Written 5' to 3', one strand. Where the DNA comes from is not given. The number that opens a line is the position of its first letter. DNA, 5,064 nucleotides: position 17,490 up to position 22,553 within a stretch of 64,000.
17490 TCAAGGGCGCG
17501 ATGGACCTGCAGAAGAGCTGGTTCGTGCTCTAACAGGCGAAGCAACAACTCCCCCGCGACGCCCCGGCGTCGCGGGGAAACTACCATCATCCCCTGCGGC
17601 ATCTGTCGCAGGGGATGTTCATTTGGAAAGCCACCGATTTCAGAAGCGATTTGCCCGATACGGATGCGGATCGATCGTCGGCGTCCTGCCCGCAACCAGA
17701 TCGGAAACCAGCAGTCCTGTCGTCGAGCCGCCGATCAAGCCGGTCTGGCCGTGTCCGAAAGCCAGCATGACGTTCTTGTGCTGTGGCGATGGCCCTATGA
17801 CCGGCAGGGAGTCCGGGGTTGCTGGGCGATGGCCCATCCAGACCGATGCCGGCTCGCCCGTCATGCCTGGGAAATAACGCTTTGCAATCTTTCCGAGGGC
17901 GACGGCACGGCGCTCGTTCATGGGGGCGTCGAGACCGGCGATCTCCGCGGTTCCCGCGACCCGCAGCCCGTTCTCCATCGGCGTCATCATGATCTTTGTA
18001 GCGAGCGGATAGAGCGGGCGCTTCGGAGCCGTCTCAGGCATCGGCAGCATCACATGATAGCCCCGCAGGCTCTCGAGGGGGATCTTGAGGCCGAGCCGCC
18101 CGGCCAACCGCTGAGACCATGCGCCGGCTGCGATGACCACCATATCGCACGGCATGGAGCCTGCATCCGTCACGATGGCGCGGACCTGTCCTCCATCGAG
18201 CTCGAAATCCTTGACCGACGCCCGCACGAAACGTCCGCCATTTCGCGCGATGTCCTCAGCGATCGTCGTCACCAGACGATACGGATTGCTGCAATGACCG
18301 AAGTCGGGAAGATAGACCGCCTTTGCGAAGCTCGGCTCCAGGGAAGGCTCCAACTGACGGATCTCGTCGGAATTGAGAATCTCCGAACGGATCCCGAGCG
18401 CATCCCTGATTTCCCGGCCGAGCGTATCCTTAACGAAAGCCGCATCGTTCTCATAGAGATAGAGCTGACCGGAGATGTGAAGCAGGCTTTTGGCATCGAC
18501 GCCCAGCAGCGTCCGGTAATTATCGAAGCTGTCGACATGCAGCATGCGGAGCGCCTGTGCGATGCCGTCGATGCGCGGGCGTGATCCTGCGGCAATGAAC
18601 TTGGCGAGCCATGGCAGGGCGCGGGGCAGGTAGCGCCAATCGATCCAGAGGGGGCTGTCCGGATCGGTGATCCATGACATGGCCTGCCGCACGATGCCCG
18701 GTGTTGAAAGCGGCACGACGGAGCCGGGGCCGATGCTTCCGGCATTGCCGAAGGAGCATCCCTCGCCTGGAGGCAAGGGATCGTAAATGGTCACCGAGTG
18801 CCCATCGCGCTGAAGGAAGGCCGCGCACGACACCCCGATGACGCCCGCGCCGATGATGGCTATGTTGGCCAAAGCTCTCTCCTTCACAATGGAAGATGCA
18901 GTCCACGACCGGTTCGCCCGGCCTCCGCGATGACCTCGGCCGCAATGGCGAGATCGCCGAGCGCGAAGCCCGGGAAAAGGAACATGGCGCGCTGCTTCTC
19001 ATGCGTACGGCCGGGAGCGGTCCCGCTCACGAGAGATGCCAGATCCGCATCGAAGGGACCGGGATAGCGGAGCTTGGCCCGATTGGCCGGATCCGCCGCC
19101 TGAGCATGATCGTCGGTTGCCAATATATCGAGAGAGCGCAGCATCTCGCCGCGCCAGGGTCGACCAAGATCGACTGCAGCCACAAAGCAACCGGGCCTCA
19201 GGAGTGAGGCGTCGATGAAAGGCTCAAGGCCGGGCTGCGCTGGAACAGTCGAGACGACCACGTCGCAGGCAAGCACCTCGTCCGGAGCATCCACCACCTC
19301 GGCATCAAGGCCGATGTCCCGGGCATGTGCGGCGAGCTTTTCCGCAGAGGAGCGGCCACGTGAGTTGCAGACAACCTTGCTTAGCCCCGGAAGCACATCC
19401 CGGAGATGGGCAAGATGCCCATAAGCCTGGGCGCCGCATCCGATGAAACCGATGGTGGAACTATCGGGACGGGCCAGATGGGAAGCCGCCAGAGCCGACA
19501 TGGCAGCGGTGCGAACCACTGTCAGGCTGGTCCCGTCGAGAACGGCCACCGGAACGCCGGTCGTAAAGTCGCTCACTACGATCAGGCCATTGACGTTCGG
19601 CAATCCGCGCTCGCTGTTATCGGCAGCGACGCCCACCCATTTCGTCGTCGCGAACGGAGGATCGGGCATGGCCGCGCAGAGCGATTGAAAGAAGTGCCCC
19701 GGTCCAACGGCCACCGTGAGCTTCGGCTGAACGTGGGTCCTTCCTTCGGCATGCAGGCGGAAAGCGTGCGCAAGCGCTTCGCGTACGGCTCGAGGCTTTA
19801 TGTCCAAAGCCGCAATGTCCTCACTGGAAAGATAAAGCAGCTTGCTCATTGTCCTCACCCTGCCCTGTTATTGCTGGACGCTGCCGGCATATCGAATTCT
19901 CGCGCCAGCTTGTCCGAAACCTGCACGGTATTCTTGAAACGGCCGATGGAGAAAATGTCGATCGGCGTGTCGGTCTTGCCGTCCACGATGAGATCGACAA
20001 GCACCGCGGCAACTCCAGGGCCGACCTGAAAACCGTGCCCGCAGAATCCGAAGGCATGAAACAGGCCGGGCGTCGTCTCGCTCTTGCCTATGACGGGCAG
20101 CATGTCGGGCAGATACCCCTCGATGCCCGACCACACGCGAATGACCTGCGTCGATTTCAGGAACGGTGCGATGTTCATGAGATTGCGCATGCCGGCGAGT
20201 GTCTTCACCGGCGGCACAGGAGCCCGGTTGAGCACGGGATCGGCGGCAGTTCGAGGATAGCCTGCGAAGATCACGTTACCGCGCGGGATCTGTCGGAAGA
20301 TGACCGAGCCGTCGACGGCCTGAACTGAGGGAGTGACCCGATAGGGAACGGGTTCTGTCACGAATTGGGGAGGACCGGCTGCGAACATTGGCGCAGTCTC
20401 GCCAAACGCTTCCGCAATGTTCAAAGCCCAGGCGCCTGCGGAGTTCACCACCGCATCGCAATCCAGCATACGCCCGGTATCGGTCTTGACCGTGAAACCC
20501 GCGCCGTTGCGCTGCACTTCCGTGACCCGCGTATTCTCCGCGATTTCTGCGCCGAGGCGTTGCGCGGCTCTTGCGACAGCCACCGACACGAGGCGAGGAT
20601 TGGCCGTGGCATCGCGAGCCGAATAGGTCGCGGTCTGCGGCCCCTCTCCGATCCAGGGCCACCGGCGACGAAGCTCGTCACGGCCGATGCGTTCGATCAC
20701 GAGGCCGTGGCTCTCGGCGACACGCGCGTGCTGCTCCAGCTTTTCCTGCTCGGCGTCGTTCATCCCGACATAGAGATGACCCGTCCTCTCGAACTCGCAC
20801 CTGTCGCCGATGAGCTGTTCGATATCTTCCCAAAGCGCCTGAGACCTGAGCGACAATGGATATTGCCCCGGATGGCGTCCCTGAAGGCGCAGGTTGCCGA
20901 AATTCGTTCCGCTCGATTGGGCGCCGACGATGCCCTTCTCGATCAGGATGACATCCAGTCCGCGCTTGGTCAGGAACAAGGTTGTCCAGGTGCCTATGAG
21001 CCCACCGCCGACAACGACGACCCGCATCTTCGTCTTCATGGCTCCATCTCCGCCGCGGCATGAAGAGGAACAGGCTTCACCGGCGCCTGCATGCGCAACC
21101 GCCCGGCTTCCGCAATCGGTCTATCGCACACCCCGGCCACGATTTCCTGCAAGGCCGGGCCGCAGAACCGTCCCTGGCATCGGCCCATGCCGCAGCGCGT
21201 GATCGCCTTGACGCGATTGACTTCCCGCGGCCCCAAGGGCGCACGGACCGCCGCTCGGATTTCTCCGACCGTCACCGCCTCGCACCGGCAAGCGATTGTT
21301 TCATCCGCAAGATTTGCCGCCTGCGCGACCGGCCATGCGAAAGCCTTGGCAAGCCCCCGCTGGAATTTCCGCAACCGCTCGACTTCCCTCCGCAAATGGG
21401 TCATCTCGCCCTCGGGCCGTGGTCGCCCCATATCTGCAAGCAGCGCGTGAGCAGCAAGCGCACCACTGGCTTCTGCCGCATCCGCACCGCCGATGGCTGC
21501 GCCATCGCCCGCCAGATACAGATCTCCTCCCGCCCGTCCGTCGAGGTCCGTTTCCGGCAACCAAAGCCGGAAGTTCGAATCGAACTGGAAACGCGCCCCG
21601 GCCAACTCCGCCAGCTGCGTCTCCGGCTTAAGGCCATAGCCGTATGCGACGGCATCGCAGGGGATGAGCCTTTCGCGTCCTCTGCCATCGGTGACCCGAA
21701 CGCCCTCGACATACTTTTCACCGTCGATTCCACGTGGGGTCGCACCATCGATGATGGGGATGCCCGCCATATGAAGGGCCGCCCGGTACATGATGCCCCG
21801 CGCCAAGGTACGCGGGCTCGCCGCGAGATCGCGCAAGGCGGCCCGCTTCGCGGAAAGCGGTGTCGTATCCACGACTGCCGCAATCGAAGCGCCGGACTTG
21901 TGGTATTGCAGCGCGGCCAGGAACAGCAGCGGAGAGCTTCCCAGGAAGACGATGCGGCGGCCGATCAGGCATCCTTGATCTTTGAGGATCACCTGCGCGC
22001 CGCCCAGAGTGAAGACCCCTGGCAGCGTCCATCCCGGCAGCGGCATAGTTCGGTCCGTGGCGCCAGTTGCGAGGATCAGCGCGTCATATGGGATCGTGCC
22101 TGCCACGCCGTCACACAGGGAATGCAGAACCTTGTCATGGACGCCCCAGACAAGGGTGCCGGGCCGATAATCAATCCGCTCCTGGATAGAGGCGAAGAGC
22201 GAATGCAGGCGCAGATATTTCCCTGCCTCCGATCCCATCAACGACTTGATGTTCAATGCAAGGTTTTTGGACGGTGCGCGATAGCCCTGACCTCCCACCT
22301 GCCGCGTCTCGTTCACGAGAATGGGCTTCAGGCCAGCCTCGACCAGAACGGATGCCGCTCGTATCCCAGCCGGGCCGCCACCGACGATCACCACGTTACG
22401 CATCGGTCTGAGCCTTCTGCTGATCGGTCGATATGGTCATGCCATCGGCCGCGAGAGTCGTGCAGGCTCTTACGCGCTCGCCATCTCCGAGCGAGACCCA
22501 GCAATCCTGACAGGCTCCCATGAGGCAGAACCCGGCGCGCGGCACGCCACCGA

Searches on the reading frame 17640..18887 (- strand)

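Call 50: search_protein_families(library=pfam, proteins=[window:17640-18887:-], max_evalue=0.00001)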
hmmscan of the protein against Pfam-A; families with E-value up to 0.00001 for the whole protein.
window:17640-18887:- (415 aa): 2 families
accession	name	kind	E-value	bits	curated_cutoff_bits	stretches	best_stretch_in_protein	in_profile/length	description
PF01266.30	DAO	-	4e-63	214.5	27.9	1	9-397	2-353/353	FAD dependent oxidoreductase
PF07992.20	Pyr_redox_2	-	2.5e-07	30.9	26.1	0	7-36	143-172/291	Pyridine nucleotide-disulphide oxidoreductase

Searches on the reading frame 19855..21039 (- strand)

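Call 50: search_protein_families(library=pfam, proteins=[window:19855-21039:-], max_evalue=0.00001)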
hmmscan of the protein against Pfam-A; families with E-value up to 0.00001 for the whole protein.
window:19855-21039:- (394 aa): 3 families
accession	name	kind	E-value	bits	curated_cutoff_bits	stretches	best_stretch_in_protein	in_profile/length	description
PF01266.30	DAO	-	2.8e-66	224.9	27.9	1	6-350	1-353/353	FAD dependent oxidoreductase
PF07992.20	Pyr_redox_2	-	3.3e-08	33.7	26.1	0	151-203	185-237/291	Pyridine nucleotide-disulphide oxidoreductase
PF01593.30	Amino_oxidase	-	5.9e-06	26.3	19.8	0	157-220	209-265/443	Flavin containing amine oxidoreductase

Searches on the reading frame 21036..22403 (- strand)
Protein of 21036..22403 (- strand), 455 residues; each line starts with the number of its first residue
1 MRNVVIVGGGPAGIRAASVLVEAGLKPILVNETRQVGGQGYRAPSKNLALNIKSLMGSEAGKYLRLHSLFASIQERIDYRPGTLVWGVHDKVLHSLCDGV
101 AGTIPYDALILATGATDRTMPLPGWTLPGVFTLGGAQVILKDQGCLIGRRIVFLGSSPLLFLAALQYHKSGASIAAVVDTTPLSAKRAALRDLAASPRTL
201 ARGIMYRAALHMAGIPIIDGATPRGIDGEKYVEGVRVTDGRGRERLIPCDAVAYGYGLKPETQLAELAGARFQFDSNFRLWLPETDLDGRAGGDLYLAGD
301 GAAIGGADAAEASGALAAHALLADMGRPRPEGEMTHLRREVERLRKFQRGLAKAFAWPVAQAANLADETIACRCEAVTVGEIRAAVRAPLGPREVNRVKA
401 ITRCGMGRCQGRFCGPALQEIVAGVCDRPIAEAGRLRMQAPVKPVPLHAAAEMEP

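Call 50: search_protein_families(library=pfam, proteins=[window:21036-22403:-], max_evalue=0.00001)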
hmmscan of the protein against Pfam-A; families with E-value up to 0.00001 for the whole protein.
window:21036-22403:- (455 aa): 4 families
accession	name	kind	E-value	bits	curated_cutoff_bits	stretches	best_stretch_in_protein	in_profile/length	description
PF07992.20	Pyr_redox_2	-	1.2e-21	77.9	26.1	1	3-312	2-289/291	Pyridine nucleotide-disulphide oxidoreductase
PF04324.20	Fer2_BFD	-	3.6e-10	40.5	26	1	372-423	3-49/50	BFD-like [2Fe-2S] binding domain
PF12831.13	FAD_oxidored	-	6.5e-07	29.4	27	1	4-42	2-40/416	FAD dependent oxidoreductase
PF17806.6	SO_alpha_A3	-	1e-06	29.4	23.1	1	376-450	11-83/87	Sarcosine oxidase A3 domain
